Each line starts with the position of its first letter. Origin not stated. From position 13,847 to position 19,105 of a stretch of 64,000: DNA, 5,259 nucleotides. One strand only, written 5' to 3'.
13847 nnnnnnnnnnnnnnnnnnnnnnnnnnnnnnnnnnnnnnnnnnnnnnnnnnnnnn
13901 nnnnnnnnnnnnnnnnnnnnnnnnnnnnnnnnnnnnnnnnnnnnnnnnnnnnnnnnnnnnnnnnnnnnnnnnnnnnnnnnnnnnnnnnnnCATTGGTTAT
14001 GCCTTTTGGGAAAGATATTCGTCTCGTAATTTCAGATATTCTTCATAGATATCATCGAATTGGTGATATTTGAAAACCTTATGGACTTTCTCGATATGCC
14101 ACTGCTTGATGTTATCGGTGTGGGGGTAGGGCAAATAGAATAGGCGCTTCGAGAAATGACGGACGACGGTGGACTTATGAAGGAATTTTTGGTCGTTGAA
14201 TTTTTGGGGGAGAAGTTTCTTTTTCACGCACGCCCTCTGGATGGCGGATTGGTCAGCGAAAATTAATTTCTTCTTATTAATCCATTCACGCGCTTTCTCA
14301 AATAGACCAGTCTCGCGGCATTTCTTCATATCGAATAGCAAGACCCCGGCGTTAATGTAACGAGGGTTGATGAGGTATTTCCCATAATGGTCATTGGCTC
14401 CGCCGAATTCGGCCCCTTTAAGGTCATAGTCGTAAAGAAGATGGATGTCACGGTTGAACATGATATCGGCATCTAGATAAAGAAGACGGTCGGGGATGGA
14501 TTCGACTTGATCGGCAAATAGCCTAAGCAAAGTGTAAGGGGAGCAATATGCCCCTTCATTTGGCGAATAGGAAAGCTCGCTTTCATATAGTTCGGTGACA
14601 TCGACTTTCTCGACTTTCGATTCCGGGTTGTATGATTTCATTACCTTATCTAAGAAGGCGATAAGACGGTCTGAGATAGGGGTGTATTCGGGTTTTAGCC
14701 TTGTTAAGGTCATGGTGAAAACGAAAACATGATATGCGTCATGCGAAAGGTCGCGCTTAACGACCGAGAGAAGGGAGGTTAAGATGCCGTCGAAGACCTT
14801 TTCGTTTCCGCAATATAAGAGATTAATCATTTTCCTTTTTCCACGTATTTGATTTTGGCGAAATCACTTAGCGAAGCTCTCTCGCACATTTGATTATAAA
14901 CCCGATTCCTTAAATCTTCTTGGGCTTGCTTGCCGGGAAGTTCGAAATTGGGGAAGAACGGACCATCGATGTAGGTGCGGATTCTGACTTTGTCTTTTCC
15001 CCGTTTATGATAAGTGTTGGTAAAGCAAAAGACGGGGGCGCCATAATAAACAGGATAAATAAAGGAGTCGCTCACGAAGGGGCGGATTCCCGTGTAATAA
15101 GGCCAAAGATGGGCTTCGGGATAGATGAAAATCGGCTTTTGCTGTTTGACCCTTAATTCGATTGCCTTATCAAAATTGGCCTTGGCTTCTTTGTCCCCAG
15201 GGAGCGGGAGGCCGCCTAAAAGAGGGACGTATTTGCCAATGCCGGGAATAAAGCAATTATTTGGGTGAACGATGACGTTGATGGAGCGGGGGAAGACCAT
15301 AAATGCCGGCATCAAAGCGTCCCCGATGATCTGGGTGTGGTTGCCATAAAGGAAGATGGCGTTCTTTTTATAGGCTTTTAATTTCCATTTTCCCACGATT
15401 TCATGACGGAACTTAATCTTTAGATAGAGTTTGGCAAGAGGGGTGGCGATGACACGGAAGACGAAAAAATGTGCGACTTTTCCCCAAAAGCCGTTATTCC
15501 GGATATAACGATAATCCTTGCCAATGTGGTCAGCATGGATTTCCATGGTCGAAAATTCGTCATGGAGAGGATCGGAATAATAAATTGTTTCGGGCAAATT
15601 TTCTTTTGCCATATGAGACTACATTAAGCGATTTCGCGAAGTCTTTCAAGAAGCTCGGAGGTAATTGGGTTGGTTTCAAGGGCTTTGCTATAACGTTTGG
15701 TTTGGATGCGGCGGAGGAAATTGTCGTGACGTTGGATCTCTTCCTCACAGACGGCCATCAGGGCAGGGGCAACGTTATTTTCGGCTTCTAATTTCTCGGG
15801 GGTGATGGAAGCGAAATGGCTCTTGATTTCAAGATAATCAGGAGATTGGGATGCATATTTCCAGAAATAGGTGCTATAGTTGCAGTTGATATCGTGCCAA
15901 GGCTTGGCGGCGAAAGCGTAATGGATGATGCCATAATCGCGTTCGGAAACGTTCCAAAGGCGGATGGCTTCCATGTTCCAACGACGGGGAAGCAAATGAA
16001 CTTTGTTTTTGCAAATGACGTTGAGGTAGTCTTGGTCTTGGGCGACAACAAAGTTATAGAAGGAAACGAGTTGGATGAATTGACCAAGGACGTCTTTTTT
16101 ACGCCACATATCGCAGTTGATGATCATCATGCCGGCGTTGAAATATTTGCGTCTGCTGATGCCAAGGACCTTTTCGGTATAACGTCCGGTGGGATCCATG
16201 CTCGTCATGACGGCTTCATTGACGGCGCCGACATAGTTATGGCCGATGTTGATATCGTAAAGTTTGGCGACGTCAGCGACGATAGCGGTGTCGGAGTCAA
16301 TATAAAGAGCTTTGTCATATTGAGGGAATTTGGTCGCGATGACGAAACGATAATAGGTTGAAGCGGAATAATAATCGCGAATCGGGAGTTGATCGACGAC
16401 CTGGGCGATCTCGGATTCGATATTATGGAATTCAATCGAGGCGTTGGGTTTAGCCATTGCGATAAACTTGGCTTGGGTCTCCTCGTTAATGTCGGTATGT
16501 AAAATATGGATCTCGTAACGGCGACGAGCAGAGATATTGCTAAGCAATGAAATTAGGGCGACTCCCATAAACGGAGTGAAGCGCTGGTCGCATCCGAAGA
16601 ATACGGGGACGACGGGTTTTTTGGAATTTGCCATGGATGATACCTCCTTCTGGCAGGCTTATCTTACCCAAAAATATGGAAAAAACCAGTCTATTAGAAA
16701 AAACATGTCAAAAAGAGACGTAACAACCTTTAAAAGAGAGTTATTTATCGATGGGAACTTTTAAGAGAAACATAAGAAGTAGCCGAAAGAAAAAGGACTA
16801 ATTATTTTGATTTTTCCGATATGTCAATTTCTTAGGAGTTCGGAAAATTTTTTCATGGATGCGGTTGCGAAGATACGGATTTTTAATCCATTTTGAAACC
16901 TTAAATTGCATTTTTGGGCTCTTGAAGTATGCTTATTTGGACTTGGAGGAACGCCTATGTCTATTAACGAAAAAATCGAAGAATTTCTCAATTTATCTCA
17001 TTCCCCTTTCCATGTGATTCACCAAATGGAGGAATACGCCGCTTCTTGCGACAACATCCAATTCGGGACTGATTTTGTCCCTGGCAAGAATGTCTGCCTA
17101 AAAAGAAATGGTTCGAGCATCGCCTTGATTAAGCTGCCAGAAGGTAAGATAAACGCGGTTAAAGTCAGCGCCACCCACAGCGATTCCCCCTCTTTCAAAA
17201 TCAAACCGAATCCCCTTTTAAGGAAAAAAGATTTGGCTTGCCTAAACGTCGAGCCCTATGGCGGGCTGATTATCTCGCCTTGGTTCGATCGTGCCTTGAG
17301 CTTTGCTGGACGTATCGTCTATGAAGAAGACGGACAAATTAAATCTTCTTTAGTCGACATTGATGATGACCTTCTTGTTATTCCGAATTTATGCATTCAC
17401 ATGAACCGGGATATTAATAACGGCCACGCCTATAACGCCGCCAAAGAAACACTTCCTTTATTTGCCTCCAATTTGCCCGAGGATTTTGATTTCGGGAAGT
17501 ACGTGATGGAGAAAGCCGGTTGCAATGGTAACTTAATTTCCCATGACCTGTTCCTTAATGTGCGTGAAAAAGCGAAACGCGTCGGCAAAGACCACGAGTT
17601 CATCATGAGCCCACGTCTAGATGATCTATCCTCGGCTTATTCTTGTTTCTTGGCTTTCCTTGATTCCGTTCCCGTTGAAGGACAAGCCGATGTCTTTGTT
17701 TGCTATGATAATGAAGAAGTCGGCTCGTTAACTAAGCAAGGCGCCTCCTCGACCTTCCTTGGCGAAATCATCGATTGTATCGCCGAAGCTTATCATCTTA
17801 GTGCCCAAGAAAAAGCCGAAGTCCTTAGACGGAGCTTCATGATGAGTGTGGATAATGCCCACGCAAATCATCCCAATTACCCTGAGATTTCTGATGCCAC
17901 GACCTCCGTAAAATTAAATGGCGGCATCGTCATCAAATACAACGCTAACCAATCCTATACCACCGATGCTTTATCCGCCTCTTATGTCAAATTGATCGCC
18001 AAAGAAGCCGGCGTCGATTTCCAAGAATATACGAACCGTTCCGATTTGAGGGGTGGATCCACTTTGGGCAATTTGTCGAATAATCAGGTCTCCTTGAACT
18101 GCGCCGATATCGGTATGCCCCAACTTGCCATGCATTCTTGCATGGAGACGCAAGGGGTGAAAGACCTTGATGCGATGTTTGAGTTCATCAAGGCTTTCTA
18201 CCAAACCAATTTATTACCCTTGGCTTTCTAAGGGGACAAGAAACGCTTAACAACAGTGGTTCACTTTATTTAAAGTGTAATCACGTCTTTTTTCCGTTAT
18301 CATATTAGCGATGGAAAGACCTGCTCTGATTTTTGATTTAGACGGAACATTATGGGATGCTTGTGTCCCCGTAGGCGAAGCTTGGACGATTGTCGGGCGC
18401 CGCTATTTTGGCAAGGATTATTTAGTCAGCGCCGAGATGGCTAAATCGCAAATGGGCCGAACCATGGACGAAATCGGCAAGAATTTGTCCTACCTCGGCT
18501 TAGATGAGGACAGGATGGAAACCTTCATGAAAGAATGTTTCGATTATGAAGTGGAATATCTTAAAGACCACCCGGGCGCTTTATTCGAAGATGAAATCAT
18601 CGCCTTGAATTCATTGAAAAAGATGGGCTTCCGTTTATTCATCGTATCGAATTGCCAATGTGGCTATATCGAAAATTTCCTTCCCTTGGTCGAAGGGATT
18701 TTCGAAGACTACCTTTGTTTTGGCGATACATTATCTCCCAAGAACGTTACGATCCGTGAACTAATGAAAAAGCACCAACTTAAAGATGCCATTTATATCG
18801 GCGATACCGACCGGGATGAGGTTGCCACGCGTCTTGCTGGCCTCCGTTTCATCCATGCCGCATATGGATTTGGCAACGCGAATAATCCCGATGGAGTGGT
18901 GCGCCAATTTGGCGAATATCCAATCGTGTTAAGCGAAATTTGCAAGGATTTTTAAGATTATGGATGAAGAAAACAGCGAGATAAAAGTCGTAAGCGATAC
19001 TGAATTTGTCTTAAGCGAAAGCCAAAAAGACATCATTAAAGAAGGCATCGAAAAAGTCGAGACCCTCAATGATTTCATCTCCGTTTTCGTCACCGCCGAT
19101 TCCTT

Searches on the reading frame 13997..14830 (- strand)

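Call 89: search_protein_families(library=pfam, proteins=[window:13997-14830:-], max_evalue=0.00001)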
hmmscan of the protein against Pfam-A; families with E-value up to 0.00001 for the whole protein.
window:13997-14830:- (277 aa): 1 family
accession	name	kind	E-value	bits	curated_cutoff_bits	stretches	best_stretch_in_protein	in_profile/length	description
PF01501.26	Glyco_transf_8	-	2.4e-16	60.5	24.3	1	52-204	39-207/253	Glycosyl transferase family 8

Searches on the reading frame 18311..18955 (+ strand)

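Call 89: search_protein_families(library=pfam, proteins=[window:18311-18955:+], max_evalue=0.00001)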
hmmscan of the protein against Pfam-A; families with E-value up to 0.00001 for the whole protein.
window:18311-18955:+ (214 aa): 2 families
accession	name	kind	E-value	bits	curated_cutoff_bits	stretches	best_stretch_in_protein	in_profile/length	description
PF13419.12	HAD_2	-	1.6e-15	58.1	23.8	1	6-181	1-176/178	Haloacid dehalogenase-like hydrolase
PF00702.32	Hydrolase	-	1.5e-06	29.1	26.4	1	5-176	3-190/191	haloacid dehalogenase-like hydrolase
